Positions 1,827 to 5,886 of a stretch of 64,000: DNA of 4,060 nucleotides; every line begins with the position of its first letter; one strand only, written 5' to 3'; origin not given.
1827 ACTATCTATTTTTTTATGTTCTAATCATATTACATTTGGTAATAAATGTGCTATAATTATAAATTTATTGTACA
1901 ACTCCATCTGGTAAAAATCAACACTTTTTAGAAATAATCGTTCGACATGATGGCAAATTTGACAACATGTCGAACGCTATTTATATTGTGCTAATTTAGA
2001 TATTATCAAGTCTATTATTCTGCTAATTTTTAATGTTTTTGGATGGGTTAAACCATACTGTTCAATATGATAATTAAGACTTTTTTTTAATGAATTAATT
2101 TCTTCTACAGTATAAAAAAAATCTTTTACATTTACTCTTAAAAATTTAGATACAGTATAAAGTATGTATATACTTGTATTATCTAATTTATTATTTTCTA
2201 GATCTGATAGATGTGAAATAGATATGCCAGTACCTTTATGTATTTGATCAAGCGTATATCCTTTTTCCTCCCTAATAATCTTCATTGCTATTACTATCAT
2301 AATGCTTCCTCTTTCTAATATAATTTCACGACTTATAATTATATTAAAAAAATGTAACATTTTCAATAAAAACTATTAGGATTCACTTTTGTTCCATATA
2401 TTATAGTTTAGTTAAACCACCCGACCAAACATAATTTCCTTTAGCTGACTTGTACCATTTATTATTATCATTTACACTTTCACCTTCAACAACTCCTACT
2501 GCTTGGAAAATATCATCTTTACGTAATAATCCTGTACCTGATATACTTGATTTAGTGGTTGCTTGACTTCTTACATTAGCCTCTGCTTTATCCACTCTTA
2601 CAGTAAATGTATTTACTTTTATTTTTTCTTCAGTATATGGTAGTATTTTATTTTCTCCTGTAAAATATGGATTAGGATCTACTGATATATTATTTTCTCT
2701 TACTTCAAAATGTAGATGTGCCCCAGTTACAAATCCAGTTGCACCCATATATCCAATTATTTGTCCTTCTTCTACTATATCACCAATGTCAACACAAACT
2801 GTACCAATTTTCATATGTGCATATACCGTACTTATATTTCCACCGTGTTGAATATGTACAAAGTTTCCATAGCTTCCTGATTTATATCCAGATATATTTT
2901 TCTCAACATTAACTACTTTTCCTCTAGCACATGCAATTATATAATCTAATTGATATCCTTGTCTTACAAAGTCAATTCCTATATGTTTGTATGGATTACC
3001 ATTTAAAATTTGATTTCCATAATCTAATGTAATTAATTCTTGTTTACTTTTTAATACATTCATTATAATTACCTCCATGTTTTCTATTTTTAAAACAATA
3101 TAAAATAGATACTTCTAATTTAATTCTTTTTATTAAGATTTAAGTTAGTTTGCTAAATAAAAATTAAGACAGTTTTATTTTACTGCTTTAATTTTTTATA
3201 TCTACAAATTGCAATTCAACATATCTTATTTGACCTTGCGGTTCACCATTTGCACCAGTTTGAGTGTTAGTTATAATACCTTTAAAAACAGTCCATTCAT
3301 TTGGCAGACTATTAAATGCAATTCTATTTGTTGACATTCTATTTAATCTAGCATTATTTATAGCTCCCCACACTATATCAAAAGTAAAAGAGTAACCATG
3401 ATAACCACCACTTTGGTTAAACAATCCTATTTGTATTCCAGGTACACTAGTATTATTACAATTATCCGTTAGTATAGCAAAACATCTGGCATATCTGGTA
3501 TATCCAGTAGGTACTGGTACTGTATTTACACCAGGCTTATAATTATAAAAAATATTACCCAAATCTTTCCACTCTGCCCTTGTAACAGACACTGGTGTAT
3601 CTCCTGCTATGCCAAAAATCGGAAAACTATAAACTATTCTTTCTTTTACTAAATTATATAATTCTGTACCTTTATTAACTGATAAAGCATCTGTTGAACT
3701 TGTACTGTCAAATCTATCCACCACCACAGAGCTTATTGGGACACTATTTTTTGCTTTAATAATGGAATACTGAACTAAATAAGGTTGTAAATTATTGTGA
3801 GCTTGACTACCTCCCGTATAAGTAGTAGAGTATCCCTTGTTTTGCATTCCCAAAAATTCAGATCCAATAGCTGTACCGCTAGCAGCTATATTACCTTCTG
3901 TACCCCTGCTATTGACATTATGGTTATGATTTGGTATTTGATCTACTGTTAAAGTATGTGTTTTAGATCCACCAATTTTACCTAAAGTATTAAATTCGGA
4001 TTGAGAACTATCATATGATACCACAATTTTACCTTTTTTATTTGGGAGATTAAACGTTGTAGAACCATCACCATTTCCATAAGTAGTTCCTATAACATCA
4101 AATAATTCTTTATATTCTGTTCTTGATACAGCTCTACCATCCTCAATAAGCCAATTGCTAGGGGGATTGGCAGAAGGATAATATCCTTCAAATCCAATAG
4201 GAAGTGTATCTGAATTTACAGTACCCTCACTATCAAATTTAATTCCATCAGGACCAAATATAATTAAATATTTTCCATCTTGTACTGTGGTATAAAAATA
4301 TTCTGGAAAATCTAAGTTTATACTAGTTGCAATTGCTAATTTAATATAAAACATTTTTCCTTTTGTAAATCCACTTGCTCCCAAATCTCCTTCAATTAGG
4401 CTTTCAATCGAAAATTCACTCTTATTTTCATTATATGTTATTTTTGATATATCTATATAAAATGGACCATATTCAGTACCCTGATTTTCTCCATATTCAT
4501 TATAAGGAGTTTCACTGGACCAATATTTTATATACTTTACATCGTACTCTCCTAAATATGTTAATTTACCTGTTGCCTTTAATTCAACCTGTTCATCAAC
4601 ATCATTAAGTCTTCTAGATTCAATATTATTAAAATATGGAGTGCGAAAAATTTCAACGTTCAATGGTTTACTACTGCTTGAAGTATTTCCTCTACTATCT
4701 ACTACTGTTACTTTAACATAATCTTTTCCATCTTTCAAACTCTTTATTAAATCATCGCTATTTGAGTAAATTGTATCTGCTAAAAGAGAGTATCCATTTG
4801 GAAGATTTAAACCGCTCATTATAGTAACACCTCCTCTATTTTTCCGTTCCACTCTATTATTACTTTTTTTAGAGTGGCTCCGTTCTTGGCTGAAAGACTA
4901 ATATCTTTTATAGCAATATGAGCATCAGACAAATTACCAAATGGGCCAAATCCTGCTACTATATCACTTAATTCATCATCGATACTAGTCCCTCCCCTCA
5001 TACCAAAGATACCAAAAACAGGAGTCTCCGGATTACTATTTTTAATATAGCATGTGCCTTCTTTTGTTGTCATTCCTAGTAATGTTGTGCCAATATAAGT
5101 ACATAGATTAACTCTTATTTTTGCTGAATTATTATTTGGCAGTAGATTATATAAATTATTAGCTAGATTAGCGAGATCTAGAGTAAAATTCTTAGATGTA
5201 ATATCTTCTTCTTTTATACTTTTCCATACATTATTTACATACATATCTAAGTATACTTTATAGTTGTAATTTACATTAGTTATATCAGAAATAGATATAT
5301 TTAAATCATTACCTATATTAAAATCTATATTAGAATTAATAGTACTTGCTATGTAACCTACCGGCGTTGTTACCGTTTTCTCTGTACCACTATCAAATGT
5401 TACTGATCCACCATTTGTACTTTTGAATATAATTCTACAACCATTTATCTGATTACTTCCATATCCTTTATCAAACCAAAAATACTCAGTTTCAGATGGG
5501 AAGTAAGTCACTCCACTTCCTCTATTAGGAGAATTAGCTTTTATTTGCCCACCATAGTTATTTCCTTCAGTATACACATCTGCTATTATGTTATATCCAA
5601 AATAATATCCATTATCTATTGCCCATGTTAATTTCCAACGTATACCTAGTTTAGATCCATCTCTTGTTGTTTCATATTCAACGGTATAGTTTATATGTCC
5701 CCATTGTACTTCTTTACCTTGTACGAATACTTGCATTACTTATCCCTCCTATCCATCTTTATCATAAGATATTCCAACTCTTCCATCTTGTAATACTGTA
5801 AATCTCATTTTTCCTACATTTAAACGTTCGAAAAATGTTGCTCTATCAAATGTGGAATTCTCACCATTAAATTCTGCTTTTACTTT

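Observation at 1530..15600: Head-less, integrase-less siphovirus-type tail cluster with intact switch and lysis genes: candidate F-type (non-contractile) tailocin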

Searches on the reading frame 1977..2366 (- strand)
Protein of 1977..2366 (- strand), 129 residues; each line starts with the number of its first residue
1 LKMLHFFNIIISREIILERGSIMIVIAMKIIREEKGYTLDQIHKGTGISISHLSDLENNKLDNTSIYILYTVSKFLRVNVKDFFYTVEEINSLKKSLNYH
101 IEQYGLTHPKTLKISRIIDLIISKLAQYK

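Call 5: search_protein_families(library=pfam, max_evalue=0.01, proteins=[window:1977-2366:-])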
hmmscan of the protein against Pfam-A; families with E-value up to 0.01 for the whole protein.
window:1977-2366:- (129 aa): 6 families
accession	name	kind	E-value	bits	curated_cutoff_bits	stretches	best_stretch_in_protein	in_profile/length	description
PF01381.28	HTH_3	-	2e-07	31.4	23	1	29-81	2-53/55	Helix-turn-helix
PF09388.15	SpoOE-like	-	4.4e-07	30.2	23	1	88-122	3-37/42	Spo0E like sporulation regulatory protein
PF12844.13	HTH_19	-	1.7e-06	28.3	30.2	1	31-84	7-59/64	Helix-turn-helix domain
PF13443.12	HTH_26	-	6.4e-06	26.8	22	1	29-88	3-62/63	Cro/C1-type HTH DNA-binding domain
PF13413.12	HTH_25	-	7.8e-05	22.9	24.6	1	29-63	3-37/62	Helix-turn-helix domain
PF13744.12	HTH_37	-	0.0041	17.3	27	1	30-70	25-65/80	Helix-turn-helix domain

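Call 8: search_protein_families(library=phrogs, max_evalue=0.001, proteins=[window:1977-2366:-])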
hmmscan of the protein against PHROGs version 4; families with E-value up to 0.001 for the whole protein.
window:1977-2366:- (129 aa): 3 families
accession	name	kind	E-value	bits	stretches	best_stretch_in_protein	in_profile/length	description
phrog_3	-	transcription regulation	3.9e-08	34.5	1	23-97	88-161/430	transcriptional repressor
phrog_8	-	transcription regulation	7.1e-08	33.3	1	15-104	161-245/346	transcriptional regulator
phrog_2967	-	transcription regulation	0.00028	21.5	1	28-90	15-76/225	transcriptional regulator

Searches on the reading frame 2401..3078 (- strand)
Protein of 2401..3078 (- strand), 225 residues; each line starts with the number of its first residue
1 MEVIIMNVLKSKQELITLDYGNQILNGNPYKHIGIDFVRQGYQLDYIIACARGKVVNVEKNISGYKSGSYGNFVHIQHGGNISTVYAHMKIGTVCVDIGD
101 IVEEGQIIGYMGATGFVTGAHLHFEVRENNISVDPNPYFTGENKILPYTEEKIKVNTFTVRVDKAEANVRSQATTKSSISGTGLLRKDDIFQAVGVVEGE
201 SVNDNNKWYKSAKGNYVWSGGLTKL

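Call 5: search_protein_families(library=pfam, max_evalue=0.01, proteins=[window:2401-3078:-])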
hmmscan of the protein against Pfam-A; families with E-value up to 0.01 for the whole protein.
window:2401-3078:- (225 aa): 1 family
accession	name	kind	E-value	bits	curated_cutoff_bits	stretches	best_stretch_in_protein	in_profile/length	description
PF01551.29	Peptidase_M23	-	9.2e-24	83.9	28.7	1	31-135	2-96/96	Peptidase family M23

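Call 8: search_protein_families(library=phrogs, max_evalue=0.001, proteins=[window:2401-3078:-])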
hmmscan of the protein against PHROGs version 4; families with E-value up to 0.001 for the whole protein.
window:2401-3078:- (225 aa): 24 families
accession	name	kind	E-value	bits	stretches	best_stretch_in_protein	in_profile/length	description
phrog_3578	-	lysis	1.7e-20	74.8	1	16-153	216-364/405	endolysin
phrog_6700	-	lysis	1.8e-20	72.6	1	27-156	2621-2747/2898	endolysin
phrog_7767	-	other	9.8e-18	65.6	1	28-146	17-126/194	metallo-endopeptidase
phrog_14988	-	other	5.3e-17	63.4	1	31-136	32-136/272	peptidase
phrog_16615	-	other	1.5e-16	61.3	1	67-144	447-522/529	peptidase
phrog_10030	-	tail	1.8e-15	56.3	1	60-136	1943-2015/2105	tail length tape measure protein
phrog_1067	-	head and packaging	8.8e-15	55.2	1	14-157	744-880/991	minor head protein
phrog_28672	-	other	1.7e-14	54.3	1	46-127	300-374/397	metallo-endopeptidase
phrog_4070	-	tail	2e-12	47.1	1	21-142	615-730/989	tail length tape measure protein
phrog_3084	-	lysis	1.8e-11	44.7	1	31-132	23-122/468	endolysin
phrog_37190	-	other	2.6e-11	44.4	1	25-141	134-240/244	peptidase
phrog_36429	-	unknown function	4.1e-11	42.3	1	38-145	129-239/1159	-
phrog_9205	-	unknown function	4.4e-11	42.2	1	47-155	565-666/1144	-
phrog_13392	-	lysis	2.6e-10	41.3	1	67-156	88-176/308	endolysin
phrog_880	-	lysis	3.4e-10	40.9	1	31-137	28-134/435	endolysin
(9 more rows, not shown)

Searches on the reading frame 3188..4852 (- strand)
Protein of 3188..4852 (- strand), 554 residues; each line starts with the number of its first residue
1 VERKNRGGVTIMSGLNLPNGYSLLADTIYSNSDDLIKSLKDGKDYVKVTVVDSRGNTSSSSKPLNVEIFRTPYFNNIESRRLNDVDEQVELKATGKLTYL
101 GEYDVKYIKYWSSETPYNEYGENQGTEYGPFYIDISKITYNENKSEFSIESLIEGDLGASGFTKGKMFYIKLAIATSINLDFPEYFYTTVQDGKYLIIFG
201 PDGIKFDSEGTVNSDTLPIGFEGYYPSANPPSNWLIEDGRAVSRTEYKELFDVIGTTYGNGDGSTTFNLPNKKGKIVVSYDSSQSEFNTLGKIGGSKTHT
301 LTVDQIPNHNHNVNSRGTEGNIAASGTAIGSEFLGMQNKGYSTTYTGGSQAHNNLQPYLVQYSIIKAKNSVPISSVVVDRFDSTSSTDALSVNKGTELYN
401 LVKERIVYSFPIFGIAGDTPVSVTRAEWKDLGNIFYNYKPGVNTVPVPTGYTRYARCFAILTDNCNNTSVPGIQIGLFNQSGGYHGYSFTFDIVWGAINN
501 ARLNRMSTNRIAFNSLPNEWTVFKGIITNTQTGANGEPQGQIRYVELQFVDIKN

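Call 5: search_protein_families(library=pfam, max_evalue=0.01, proteins=[window:3188-4852:-])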
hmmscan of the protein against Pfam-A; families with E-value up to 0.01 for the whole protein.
window:3188-4852:- (554 aa): 2 families
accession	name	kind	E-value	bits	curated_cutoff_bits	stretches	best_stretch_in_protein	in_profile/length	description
PF07484.17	Collar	-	1.2e-17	64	24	1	225-276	6-56/57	Phage Tail Collar Domain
PF21939.1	Gp10_C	-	8.4e-10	40.2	27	1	273-363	34-135/139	Baseplate structural protein Gp10, C-terminal domain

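Call 7: search_protein_families(library=phrogs, max_evalue=0.001, proteins=[window:3188-4852:-])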
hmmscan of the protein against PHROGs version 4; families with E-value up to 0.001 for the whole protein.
window:3188-4852:- (554 aa): 18 families
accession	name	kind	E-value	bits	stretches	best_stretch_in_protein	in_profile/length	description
phrog_9116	-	tail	2.8e-44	152.7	1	224-367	66-211/455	tail protein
phrog_8763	-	tail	2.2e-22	80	1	227-373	558-754/1024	tail protein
phrog_24267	-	unknown function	5.8e-17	63.2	1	273-365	171-263/266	-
phrog_19618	-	tail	9e-17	62.1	1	229-320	148-242/387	tail collar protein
phrog_1858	-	tail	2.3e-16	59.9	1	208-344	129-252/1018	tail fiber protein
phrog_31611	-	tail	3.2e-13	50.6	1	235-326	182-269/385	tail collar protein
phrog_25747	-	tail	3.1e-12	46.2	1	229-297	690-756/901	tail fiber protein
phrog_8469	-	tail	3.3e-12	47.3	1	228-317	142-201/303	tail fiber protein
phrog_523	-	tail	1.6e-11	44.7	1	203-325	472-578/673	tail collar fiber protein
phrog_2097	-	tail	1.6e-09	38.1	1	210-362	379-501/644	tail fiber protein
phrog_38759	-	unknown function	2.3e-09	37.3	1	224-289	760-827/920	-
phrog_327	-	tail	4e-09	37.3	1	214-369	300-443/618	tail protein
phrog_3100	-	tail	6.1e-07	31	1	210-362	215-334/382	tail fiber protein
phrog_5795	-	tail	1.6e-06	27.7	1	265-353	418-516/968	tail protein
phrog_38064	-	tail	2.9e-06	27.7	1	227-273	270-320/337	tail collar protein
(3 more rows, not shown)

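Call 39: search_protein_families(library=ncbifam, max_evalue=0.01, proteins=[window:3188-4852:-])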
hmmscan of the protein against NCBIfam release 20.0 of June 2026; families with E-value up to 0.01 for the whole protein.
window:3188-4852:- (554 aa): 0 families

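Call 96: search_solved_structures(query=A8, max_evalue=1)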
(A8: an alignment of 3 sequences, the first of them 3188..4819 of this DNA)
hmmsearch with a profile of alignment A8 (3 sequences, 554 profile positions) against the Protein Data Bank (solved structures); distinct sequences matched with E-value up to 1: 6.
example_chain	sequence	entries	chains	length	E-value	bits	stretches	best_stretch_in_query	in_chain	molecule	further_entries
8kec_A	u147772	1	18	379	7.8e-10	41.1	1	216-312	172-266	Long tail fiber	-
6ov6_A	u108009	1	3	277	0.0035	19.1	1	258-363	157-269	C24 PROTEIN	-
8y4j_A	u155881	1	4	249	0.23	13.1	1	245-329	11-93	SDR family oxidoreductase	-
8xwk_A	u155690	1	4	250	0.23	13.1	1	245-329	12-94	SDR family oxidoreductase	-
8y11_A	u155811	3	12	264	0.25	13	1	245-329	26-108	SDR family oxidoreductase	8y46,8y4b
5xwd_H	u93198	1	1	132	0.32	12.7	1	243-309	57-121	VH chain of 059-152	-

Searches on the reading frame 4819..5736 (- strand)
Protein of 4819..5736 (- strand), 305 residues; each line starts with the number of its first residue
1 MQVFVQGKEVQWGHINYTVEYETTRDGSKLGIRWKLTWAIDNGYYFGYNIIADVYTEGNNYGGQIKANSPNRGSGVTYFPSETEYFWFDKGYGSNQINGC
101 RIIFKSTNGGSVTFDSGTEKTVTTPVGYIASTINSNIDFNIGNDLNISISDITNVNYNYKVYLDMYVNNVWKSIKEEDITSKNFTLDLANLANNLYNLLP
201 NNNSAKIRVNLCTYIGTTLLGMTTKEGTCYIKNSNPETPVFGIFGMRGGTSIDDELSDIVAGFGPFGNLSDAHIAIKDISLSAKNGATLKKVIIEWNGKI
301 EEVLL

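Call 5: search_protein_families(library=pfam, max_evalue=0.01, proteins=[window:4819-5736:-])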
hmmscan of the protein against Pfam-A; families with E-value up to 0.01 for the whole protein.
window:4819-5736:- (305 aa): 0 families

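Call 7: search_protein_families(library=phrogs, max_evalue=0.001, proteins=[window:4819-5736:-])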
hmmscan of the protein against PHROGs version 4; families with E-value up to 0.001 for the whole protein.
window:4819-5736:- (305 aa): 0 families

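Call 39: search_protein_families(library=ncbifam, max_evalue=0.01, proteins=[window:4819-5736:-])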
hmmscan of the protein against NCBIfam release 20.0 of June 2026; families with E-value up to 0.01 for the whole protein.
window:4819-5736:- (305 aa): 0 families

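Call 95: search_solved_structures(query=A6, max_evalue=10)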
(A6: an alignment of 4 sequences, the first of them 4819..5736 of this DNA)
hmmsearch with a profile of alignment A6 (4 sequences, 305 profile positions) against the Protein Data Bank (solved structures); distinct sequences matched with E-value up to 10: 3.
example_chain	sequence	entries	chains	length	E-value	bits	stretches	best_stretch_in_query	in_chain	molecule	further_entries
4qks_A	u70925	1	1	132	0.006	19.1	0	9-37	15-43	DE NOVO PROTEIN 6XTRP/PV2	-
3q7y_A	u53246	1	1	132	0.0093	18.5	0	9-37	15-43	De novo designed beta-trefoil architecture with symmetric primary structure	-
3a04_A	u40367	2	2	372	2.1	10.8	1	203-274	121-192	Tryptophanyl-tRNA synthetase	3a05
